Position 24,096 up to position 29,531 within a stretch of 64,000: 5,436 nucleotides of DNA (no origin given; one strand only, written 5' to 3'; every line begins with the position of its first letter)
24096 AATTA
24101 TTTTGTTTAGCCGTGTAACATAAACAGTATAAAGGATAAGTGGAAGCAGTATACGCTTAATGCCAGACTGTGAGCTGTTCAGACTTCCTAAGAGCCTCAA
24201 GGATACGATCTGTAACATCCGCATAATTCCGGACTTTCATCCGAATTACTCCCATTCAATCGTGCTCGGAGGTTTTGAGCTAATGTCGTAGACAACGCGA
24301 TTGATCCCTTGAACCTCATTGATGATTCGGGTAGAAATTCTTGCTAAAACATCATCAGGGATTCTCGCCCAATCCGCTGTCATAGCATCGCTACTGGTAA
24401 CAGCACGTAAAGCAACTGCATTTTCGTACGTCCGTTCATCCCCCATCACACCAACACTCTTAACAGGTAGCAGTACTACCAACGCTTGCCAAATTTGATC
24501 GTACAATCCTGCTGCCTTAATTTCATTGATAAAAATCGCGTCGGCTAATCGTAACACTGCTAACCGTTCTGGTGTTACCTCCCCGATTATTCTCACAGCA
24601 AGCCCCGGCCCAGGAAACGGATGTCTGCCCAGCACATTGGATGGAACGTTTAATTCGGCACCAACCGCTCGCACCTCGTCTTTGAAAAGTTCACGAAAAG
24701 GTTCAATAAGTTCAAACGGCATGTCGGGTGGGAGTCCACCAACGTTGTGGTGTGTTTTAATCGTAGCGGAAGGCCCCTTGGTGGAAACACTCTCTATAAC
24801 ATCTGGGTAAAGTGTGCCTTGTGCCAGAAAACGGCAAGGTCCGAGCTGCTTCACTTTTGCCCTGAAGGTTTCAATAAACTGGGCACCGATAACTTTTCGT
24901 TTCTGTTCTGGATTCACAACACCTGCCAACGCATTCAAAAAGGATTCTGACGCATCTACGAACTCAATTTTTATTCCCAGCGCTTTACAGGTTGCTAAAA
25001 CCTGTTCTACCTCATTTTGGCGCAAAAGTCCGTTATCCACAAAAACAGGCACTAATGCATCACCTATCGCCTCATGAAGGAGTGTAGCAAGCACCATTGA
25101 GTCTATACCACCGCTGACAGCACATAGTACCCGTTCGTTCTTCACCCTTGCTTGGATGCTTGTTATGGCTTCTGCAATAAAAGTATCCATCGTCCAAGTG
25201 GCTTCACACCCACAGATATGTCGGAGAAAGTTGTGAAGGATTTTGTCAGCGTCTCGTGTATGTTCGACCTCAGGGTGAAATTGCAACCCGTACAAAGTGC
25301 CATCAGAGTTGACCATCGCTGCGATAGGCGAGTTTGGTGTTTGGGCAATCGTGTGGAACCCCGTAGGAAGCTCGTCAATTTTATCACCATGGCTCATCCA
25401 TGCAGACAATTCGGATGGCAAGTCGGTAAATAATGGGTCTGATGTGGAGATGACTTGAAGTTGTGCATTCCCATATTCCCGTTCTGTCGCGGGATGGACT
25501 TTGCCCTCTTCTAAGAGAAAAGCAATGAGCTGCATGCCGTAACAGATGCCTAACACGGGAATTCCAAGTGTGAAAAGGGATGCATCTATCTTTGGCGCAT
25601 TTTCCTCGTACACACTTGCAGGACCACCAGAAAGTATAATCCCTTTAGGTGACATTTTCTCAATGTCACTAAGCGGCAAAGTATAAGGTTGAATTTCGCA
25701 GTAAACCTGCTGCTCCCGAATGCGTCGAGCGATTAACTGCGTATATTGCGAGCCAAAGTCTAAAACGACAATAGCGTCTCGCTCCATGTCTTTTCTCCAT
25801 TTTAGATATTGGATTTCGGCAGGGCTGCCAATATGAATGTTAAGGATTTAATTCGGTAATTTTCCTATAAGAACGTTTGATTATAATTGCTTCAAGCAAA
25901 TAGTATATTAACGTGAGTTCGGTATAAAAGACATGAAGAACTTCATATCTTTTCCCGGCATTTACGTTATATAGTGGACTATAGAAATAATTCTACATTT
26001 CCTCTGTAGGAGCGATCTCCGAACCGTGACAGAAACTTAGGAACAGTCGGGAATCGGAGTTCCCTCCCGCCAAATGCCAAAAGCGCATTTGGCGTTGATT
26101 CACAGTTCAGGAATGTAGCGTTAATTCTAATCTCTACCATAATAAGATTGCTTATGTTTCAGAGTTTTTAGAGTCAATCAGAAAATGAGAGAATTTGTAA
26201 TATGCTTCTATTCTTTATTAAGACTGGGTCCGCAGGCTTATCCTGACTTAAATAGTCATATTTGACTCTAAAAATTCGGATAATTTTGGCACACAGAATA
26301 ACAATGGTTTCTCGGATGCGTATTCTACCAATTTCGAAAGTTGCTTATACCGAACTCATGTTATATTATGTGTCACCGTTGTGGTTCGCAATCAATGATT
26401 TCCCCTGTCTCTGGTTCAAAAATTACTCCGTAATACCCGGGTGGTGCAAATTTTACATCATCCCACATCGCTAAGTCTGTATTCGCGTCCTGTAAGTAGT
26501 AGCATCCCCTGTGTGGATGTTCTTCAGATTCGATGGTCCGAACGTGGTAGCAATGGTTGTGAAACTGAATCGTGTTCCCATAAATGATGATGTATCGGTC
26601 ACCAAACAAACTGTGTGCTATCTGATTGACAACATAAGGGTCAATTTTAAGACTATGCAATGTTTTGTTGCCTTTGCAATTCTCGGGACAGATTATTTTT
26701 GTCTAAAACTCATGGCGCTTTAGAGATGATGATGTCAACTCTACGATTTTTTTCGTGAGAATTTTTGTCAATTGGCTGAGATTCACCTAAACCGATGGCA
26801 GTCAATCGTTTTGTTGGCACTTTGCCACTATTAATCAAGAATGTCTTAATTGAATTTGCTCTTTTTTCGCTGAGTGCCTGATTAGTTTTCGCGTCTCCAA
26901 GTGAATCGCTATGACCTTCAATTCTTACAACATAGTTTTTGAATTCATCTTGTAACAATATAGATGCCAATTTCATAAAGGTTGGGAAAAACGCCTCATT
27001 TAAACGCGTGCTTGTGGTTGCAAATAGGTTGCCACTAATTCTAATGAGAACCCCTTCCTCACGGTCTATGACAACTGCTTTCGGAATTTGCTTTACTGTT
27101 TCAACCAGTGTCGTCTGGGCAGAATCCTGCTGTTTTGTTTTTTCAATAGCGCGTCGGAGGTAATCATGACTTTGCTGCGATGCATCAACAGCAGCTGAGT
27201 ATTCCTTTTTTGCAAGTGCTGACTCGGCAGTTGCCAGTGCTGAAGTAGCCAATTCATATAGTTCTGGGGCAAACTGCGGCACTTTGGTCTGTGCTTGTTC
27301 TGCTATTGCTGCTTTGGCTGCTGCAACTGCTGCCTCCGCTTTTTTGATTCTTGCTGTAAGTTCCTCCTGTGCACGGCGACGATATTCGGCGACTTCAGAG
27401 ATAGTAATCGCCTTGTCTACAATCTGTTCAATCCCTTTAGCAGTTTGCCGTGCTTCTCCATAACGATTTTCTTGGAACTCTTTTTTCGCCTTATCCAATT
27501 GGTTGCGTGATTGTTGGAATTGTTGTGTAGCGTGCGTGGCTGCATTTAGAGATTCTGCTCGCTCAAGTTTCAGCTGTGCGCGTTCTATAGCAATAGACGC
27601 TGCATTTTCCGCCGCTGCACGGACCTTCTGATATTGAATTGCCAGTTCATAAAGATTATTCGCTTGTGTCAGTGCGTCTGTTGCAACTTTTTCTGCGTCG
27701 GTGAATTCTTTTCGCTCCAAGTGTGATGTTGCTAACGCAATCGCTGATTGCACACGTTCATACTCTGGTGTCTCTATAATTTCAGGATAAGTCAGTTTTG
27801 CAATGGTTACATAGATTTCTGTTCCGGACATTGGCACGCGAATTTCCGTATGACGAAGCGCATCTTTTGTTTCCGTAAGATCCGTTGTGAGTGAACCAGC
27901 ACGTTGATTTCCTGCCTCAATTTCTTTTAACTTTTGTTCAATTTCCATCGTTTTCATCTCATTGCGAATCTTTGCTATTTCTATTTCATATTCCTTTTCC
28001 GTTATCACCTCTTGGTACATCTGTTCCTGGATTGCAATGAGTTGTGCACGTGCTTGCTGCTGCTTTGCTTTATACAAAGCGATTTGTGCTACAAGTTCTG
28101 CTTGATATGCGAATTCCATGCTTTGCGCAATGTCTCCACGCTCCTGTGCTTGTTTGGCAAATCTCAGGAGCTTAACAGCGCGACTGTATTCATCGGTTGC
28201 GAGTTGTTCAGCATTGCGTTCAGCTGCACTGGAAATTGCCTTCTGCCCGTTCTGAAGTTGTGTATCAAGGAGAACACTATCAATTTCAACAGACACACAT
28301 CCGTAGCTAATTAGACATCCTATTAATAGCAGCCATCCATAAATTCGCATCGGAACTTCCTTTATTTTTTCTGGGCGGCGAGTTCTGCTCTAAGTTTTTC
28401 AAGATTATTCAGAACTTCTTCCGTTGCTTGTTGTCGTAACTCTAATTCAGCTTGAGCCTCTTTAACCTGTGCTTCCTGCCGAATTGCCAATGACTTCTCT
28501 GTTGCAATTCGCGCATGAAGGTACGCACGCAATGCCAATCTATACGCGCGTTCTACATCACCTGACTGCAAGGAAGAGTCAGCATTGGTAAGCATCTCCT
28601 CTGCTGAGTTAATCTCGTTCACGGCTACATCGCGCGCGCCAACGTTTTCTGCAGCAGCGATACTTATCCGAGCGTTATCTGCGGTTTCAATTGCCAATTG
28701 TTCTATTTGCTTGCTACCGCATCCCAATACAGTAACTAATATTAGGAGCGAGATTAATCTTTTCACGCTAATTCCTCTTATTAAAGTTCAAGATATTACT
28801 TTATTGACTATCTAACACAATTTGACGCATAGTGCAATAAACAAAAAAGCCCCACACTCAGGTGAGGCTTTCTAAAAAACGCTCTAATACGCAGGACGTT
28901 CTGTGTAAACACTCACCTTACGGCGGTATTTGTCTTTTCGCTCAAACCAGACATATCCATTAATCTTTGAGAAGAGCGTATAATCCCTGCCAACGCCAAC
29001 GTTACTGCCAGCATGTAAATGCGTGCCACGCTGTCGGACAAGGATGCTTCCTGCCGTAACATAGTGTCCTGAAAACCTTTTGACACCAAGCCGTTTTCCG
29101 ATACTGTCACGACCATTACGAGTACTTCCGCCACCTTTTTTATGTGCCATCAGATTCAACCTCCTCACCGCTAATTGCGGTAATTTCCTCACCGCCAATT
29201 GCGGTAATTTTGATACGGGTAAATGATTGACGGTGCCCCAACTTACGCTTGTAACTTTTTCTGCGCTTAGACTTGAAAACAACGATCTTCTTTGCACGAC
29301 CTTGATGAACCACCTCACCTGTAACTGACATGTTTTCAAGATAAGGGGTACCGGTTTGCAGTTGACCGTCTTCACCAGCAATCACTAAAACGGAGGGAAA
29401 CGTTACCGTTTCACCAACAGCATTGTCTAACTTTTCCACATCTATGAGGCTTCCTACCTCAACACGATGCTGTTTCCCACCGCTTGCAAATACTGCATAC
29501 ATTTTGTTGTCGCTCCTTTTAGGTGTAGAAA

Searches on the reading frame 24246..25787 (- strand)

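Call 54: search_protein_families(library=pfam, proteins=[window:24246-25787:-], max_evalue=0.00001)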
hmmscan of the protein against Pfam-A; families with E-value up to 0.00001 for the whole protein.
window:24246-25787:- (513 aa): 4 families
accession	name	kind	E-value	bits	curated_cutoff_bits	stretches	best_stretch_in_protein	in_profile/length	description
PF00958.27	GMP_synt_C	-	8.8e-46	154.3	27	1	421-512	1-92/92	GMP synthase C terminal domain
PF00117.34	GATase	-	9.9e-46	156.2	22.8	1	7-190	1-189/190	Glutamine amidotransferase class-I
PF02540.23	NAD_synthase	-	5.4e-08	32.7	21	0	213-283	14-85/242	NAD synthase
PF07722.19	Peptidase_C26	-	7.1e-07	29.6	20.5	1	74-173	104-219/219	Peptidase C26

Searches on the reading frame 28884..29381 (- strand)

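Call 16: search_protein_families(library=pfam, proteins=[window:28884-29381:-], max_evalue=0.001)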
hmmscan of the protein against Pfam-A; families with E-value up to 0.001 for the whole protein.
window:28884-29381:- (165 aa): 1 family
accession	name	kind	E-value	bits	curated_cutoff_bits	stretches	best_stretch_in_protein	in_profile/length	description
PF01016.24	Ribosomal_L27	-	8.8e-35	119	20.5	1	79-158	1-79/79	Ribosomal L27 protein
